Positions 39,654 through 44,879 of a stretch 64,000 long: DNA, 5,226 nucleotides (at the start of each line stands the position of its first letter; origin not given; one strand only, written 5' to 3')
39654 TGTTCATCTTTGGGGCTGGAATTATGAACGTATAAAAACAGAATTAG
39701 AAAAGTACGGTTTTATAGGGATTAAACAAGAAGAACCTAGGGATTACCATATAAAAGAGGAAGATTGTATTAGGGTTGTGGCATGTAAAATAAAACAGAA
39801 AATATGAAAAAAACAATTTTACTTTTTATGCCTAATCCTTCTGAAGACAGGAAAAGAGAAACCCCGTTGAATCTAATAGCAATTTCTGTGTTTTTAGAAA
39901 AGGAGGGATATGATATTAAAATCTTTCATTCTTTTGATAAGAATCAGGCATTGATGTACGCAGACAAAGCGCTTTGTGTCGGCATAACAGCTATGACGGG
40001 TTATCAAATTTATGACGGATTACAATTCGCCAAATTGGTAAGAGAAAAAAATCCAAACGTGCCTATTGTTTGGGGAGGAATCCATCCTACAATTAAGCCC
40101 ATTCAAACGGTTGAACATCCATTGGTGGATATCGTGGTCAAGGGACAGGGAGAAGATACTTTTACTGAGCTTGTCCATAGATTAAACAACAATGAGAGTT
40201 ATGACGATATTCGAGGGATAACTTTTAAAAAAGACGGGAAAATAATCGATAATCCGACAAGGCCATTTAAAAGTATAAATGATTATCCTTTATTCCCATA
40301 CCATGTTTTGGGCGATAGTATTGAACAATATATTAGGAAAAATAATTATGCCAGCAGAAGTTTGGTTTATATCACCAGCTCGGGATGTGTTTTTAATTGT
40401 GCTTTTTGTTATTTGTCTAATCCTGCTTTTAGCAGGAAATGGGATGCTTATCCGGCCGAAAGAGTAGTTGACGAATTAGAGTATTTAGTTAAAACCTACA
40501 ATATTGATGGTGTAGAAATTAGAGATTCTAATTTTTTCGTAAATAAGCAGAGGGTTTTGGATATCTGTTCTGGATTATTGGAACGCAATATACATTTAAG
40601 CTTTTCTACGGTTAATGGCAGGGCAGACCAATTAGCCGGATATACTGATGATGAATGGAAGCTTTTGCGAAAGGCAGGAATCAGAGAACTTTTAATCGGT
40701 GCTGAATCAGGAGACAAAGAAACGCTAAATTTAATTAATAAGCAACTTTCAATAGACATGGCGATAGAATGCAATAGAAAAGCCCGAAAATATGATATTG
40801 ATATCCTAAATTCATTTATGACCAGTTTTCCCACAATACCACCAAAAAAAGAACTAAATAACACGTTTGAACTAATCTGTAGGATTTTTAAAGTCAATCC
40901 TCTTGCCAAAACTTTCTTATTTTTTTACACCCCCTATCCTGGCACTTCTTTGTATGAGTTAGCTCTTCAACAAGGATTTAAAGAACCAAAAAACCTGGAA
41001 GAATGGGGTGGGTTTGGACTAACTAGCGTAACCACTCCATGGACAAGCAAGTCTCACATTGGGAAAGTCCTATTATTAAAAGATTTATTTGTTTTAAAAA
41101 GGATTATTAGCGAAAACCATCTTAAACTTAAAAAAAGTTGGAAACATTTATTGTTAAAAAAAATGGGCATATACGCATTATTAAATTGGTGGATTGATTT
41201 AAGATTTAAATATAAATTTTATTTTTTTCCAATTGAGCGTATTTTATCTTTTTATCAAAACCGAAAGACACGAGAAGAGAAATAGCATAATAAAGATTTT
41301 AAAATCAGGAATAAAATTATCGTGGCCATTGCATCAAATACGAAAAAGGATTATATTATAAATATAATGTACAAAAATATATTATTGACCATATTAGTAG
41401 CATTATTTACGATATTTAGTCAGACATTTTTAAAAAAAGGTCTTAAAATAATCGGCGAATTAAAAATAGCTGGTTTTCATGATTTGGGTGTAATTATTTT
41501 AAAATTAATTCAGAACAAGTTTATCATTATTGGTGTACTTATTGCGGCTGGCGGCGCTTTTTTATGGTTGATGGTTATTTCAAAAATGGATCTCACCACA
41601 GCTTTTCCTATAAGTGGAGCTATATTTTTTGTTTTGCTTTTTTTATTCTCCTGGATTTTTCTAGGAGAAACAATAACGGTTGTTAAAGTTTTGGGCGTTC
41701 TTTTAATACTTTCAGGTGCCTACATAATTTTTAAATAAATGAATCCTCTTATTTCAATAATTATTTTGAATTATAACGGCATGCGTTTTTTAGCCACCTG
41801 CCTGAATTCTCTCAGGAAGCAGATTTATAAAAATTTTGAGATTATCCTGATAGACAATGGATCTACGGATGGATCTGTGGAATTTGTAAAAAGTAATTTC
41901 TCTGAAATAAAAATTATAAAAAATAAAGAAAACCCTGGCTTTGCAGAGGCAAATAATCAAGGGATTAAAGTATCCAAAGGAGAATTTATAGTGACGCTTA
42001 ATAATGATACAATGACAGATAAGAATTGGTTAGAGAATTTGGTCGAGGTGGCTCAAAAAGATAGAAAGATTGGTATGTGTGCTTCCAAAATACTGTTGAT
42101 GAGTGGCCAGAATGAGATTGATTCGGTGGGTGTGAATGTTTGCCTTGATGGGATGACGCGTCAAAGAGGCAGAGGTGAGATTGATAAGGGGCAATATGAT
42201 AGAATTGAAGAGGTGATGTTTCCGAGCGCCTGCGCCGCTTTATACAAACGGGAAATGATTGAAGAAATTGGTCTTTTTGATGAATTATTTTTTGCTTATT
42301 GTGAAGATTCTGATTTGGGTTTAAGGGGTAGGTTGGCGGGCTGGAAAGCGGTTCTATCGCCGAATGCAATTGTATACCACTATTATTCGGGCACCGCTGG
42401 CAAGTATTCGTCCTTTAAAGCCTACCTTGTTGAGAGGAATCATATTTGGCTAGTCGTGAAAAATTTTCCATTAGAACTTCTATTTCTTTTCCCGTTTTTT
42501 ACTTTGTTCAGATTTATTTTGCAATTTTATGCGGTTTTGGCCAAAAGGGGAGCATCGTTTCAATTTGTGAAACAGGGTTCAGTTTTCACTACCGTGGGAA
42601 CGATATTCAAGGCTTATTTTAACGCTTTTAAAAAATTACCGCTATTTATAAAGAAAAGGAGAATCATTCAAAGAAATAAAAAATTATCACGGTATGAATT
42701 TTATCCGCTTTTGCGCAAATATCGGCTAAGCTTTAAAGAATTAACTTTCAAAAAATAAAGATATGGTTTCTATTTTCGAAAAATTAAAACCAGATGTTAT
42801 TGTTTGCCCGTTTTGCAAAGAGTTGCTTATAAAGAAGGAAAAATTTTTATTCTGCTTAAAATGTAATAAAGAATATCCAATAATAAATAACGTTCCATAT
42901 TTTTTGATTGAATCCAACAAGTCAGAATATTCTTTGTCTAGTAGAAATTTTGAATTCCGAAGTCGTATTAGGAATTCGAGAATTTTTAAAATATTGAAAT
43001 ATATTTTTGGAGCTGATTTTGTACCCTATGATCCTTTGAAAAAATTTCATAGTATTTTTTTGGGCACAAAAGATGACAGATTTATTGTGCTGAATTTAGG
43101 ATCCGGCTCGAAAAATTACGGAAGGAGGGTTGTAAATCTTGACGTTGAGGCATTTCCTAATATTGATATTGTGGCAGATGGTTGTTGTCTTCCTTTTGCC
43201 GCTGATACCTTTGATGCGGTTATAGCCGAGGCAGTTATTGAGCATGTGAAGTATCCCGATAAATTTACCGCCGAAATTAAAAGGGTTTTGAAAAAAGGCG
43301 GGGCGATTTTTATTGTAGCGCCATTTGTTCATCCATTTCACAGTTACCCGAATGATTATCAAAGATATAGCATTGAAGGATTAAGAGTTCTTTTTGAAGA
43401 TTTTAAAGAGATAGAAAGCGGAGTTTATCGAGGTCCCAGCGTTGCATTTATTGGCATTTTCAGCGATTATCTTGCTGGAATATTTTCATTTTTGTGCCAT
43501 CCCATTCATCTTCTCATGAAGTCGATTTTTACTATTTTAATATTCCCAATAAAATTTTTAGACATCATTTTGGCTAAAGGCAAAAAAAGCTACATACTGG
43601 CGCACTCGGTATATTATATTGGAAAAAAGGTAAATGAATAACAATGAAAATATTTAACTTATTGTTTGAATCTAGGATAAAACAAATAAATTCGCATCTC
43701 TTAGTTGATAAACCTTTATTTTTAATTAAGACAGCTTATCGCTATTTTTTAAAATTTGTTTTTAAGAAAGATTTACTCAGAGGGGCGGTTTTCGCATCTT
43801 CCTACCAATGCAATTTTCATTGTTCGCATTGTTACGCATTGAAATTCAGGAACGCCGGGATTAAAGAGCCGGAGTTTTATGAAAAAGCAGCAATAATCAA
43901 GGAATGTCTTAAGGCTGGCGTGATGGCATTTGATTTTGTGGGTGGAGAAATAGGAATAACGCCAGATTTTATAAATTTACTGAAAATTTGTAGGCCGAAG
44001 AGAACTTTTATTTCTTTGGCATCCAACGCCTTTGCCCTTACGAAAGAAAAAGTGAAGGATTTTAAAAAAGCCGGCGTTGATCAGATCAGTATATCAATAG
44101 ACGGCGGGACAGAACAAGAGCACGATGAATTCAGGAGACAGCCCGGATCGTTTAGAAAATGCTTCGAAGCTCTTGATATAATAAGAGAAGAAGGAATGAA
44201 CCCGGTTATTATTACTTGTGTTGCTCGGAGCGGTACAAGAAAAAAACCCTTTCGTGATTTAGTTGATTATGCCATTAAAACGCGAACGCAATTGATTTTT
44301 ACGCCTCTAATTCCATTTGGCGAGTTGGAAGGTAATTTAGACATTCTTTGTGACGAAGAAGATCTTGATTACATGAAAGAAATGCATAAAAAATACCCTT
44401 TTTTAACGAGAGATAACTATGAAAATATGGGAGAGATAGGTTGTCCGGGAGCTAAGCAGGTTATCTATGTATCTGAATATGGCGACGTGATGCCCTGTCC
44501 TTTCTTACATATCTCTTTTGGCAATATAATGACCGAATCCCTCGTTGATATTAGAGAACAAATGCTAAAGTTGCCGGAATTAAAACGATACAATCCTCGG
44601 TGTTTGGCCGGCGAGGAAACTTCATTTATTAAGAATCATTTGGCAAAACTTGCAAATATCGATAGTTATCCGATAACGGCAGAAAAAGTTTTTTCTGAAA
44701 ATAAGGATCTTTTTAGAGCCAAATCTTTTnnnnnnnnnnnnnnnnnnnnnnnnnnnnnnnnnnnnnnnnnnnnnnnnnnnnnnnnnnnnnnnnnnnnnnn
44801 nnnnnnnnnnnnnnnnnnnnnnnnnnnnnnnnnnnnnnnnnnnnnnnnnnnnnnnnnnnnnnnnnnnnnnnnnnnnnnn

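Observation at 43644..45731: Unusual single-polypeptide fusion: radical SAM/SPASM-like domain, zinc ribbon and class I SAM methyltransferase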

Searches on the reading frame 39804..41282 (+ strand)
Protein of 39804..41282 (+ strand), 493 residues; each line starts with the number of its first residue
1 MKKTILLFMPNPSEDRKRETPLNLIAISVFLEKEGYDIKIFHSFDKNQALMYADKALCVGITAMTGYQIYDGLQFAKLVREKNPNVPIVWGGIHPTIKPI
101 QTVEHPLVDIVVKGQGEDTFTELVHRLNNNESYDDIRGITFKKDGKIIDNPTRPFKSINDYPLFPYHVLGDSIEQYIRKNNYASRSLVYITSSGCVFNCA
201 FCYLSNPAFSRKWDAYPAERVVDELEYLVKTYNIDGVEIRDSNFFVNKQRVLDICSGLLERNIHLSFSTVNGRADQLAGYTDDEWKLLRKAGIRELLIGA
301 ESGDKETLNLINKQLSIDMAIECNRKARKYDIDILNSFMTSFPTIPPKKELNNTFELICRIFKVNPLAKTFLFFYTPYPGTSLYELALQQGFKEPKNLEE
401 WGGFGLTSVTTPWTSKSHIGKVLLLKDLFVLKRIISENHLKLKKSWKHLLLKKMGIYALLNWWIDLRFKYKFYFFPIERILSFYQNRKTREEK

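Call 6: search_protein_families(library=pfam, proteins=[window:39804-41282:+], max_evalue=0.001)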
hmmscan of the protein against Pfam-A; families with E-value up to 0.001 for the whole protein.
window:39804-41282:+ (493 aa): 2 families
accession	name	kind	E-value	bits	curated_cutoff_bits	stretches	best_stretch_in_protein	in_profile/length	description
PF04055.27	Radical_SAM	-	9e-17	62.2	29.5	1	189-346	1-155/166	Radical SAM superfamily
PF02310.24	B12-binding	-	2.8e-13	50.2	32.1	1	20-124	13-121/121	B12 binding domain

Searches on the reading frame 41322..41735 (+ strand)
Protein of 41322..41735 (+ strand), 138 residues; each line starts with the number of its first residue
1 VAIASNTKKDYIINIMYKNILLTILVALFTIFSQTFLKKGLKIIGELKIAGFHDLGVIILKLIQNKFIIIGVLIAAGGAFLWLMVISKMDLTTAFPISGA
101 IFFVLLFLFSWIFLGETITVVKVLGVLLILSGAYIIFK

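Call 6: search_protein_families(library=pfam, proteins=[window:41322-41735:+], max_evalue=0.001)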
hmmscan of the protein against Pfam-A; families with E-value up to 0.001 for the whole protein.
window:41322-41735:+ (138 aa): 2 families
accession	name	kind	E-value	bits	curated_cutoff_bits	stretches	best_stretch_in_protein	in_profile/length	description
PF00892.27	EamA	-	2.5e-05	25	28.2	1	66-137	64-134/135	EamA-like transporter family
PF10639.15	TMEM234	-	3e-05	24.5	30.1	1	27-136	5-112/113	Putative transmembrane family 234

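Call 59: search_protein_families(library=ncbifam, proteins=[window:41322-41735:+], max_evalue=1e-8)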
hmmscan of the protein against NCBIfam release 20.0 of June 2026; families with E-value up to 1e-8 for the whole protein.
window:41322-41735:+ (138 aa): 0 families

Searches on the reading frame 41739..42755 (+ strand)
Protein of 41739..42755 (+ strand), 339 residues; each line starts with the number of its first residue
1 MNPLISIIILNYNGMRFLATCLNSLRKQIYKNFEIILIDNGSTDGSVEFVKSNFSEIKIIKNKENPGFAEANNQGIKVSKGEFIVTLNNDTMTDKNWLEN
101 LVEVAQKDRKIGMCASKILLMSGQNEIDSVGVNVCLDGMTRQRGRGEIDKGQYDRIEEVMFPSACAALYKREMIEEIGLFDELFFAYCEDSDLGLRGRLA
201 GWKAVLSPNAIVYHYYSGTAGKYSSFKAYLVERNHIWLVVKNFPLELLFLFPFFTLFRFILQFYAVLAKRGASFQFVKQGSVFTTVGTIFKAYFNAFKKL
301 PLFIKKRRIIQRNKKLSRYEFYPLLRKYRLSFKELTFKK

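Call 6: search_protein_families(library=pfam, proteins=[window:41739-42755:+], max_evalue=0.001)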
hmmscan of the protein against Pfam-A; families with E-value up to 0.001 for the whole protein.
window:41739-42755:+ (339 aa): 5 families
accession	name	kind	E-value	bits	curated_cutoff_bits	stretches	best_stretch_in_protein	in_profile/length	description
PF00535.33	Glycos_transf_2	-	5.9e-31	108.1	23.3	1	6-178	1-168/168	Glycosyl transferase family 2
PF13641.12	Glyco_tranf_2_3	-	1.1e-15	58.7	27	1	5-229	3-220/230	Glycosyltransferase like family 2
PF10111.15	Glyco_tranf_2_2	-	1.5e-09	38.2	27.3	1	14-230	11-232/276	Glycosyltransferase like family 2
PF13632.12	Glyco_trans_2_3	-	1.7e-05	25.2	27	1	84-230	2-133/198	Glycosyl transferase family group 2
PF13712.12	Glyco_tranf_2_5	-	0.00071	19.8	27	1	56-114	29-88/210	Glycosyltransferase like family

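Call 59: search_protein_families(library=ncbifam, proteins=[window:41739-42755:+], max_evalue=1e-8)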
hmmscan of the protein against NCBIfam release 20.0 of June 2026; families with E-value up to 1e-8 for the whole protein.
window:41739-42755:+ (339 aa): 17 families
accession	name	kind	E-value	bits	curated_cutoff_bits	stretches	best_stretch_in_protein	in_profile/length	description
NF041875.1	EPS_EpsD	equivalog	1.5e-22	80.5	370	1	5-217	1-209/325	exopolysaccharide biosynthesis glycosyltransferase EpsD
NF007482.0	PRK10073.1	equivalog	1.8e-21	76.5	423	1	3-120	6-126/334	glycosyltransferase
TIGR03937.1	PgaC_IcaA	equivalog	6.3e-19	68.2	422.3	1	3-113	45-158/407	poly-beta-1,6-N-acetyl-D-glucosamine synthase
TIGR03965.1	mycofact_glyco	equivalog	4.3e-18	65.4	280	1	5-215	76-281/467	mycofactocin biosynthesis glycosyltransferase MftF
NF047683.1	TeichurnBiosyTuaG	equivalog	3.9e-16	59.4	400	1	2-109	5-115/252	teichuronic acid biosynthesis protein TuaG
NF038299.1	EPS_HpsN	equivalog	1.1e-15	57.5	425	1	3-258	1-268/317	hormogonium polysaccharide biosynthesis glycosyltransferase HpsN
NF038302.1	EPS_HpsE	equivalog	1.1e-15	57.5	300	1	5-119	3-125/307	hormogonium polysaccharide biosynthesis glycosyltransferase HpsE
NF053739.1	GlytfEpsEBac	equivalog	1.2e-13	50.7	450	1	3-118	1-120/265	glycosyltransferase EpsE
TIGR04283.1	glyco_like_mftF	equivalog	1.7e-13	50.7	182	1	5-113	1-106/221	TIGR04283 family arsenosugar biosynthesis glycosyltransferase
NF041394.1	GtaseAglG_Halo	equivalog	4.3e-13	49.2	440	1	5-111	3-113/304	glucosyl-dolichyl phosphate glucuronosyltransferase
TIGR01556.1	rhamnosyltran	subfamily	7.7e-13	48.2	200.55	1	21-261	9-259/281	rhamnosyltransferase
TIGR03111.1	glyc2_xrt_Gpos1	hypoth_equivalog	7.6e-12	44.7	363.95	1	3-119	49-170/439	TIGR03111 family XrtG-associated glycosyltransferase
NF050050.1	ProtGlycPglI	equivalog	6e-11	42.3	500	1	3-107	2-110/306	GalNAc(5)-diNAcBac-PP-undecaprenol beta-1,3-glucosyltransferase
TIGR04195.1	S_glycosyl_SunS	equivalog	9.5e-10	37.9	350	1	3-96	57-147/421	SunS family peptide S-glycosyltransferase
NF007453.0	PRK10018.1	equivalog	1.1e-09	38.3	382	1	2-100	5-106/280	colanic acid biosynthesis glycosyltransferase WcaA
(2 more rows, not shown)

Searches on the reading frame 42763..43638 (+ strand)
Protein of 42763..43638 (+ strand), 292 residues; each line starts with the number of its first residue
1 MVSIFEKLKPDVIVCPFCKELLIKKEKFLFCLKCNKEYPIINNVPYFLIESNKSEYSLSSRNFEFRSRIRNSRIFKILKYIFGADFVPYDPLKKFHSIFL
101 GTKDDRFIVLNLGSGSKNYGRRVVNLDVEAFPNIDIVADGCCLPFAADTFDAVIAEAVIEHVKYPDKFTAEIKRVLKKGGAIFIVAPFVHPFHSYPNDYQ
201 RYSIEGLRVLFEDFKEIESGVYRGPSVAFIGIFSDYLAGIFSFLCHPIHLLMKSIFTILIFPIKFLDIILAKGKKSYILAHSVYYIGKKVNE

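Call 6: search_protein_families(library=pfam, proteins=[window:42763-43638:+], max_evalue=0.001)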
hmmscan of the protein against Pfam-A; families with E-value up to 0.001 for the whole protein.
window:42763-43638:+ (292 aa): 6 families
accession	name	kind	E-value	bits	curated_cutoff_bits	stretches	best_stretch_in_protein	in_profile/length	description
PF08241.18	Methyltransf_11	-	1.6e-12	48.4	21.2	1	136-184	47-95/95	Methyltransferase domain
PF13649.12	Methyltransf_25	-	1.9e-06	28.9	27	1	136-180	51-97/97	Methyltransferase domain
PF13847.12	Methyltransf_31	-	3.1e-05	24.1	27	1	143-185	66-110/145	Methyltransferase domain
PF13489.12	Methyltransf_23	-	3.9e-05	23.9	27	1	145-190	77-122/164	Methyltransferase domain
PF08242.18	Methyltransf_12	-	7.6e-05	23.8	30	1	145-181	64-97/98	Methyltransferase domain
PF01209.24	Ubie_methyltran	-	0.0004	20.2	20.1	1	129-204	95-171/233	ubiE/COQ5 methyltransferase family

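Call 59: search_protein_families(library=ncbifam, proteins=[window:42763-43638:+], max_evalue=1e-8)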
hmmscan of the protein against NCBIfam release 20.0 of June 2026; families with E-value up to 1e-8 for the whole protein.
window:42763-43638:+ (292 aa): 0 families

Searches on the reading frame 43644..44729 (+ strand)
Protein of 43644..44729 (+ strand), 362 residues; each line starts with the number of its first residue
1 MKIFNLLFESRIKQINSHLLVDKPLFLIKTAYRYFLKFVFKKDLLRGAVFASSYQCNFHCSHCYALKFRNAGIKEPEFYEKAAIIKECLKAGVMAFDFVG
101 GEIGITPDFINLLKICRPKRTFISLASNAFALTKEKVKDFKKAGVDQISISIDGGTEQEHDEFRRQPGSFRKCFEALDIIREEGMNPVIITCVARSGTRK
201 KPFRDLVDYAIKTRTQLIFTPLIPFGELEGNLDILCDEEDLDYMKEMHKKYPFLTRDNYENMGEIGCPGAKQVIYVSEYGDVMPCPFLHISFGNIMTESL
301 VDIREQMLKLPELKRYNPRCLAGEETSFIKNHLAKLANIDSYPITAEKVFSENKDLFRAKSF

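Call 30: predict_structure(alignment_id=A2)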
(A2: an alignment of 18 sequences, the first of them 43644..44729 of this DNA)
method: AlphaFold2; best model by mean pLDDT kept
length: 362 residues; sequences in the alignment: 18
mean_pLDDT: 84.7   pTM: 0.86
mean pLDDT of the five models: 84.7, 83.8, 82.8, 81.9, 80.9
residues with pLDDT >= 90: 169; 70-90: 150; 50-70: 29; < 50: 14
segments of 3 or more residues with pLDDT < 50: 1-13
pLDDT, mean of each block of 10 residues (from residue 1): 37 61 87 87 88 74 78 86 95 89 68 92 89 91 92 86 88 95 92 92 94 91 84 92 90 75 75 92 92 94 92 87 91 83 89 71 49
secondary structure, 60 per line:
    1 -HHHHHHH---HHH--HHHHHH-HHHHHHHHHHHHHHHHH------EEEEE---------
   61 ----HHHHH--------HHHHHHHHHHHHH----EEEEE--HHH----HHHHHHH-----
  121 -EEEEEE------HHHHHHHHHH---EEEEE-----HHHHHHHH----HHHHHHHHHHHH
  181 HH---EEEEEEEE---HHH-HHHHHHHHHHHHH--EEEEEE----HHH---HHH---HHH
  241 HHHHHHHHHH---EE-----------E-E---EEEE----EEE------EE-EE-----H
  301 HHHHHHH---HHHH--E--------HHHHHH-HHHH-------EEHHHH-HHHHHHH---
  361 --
elements in order: H2-8 H17-22 H24-40 E47-51 H65-69 H78-90 E95-99 H109-115 E122-127 H134-143 E147-151 H157-164 H169-182 E186-193 H201-213 E216-221 H238-250 E273-276 E281-283 H300-307 H311-314 H326-331 H333-336 H346-349 H351-357
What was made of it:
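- On Twitch domain (truncated SPASM): AF2 strands at 273-276 and 281-283 are followed by helices (call 30).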

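Call 58: search_solved_structures(query=A2, max_evalue=0.000001, show_alignments=3)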
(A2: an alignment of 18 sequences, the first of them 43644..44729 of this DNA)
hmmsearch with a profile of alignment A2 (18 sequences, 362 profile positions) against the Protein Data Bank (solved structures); distinct sequences matched with E-value up to 0.000001: 13.
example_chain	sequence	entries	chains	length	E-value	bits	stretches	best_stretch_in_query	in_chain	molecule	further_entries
6efn_A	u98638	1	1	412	4.6e-23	84.8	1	50-305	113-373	Sporulation killing factor maturation protein SkfB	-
2fb2_A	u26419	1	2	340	2e-17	66.2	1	44-248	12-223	Molybdenum cofactor biosynthesis protein A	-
1tv7_A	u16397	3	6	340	2.1e-17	66.2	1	44-248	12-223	Molybdenum cofactor biosynthesis protein A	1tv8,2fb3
7vob_C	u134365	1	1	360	1.6e-16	63.3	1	55-194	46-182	Cytosylglucuronate decarboxylase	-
7voc_C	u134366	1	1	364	1.6e-16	63.3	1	55-194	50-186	Cytosylglucuronate decarboxylase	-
7tol_A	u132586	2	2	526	4.7e-11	45.3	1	52-213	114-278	glycerol dibiphytanyl glycerol tetraether - macrocyclic archaeol synthase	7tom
5v1q_A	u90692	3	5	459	5.9e-10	41.7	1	31-218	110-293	Radical SAM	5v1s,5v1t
5wgg_A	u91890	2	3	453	1.1e-09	40.8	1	22-164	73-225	Radical SAM domain protein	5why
8ai3_A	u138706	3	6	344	1.6e-09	40.2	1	46-154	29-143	Putative peptide biosynthesis protein YydG | Radical SAM core domain-containing protein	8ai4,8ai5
8ai6_A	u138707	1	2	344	1.6e-09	40.2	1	46-154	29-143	Putative peptide biosynthesis protein YydG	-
8ai1_A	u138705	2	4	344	1.6e-09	40.2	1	46-154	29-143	Putative peptide biosynthesis protein YydG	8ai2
6c8v_A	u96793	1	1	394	7.6e-09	38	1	53-200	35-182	Coenzyme PQQ synthesis protein E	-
8wm2_A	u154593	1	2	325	1.3e-07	33.9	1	55-155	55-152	Fe-S radical SAM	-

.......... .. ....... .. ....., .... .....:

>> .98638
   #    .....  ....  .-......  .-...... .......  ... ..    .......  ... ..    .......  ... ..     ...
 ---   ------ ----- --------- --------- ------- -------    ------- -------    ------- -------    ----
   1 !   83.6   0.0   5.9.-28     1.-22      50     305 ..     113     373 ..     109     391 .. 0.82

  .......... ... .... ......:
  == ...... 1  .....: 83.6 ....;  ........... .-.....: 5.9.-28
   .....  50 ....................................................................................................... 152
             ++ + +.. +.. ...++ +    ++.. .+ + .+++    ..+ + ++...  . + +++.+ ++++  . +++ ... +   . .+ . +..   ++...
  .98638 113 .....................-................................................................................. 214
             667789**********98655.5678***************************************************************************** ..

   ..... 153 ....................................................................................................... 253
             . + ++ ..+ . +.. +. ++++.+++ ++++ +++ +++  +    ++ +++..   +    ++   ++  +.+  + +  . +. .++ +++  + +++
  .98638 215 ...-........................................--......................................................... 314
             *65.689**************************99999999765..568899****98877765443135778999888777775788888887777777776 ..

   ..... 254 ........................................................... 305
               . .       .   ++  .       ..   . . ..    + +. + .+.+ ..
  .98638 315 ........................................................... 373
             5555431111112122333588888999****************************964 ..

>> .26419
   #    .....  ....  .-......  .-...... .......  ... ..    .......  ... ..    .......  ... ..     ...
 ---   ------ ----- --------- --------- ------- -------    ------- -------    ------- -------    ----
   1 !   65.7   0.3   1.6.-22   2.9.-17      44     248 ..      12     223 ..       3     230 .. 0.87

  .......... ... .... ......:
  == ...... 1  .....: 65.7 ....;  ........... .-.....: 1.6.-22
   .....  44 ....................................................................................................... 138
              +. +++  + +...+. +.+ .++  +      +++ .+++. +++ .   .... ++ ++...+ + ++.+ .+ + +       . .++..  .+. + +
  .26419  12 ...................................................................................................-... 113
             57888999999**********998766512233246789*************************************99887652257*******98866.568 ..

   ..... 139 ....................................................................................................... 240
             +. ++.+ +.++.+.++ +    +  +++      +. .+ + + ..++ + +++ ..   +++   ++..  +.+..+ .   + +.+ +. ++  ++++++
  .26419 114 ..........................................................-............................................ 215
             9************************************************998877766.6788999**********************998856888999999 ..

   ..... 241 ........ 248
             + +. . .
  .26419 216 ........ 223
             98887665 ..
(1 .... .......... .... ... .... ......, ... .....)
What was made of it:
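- On Twitch domain (truncated SPASM): The motif aligns with the SkfB twitch hairpin (call 58).
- The similarity to Tes/GDGT-MAS is weaker than to SkfB, MoaA and BlsE (call 58).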
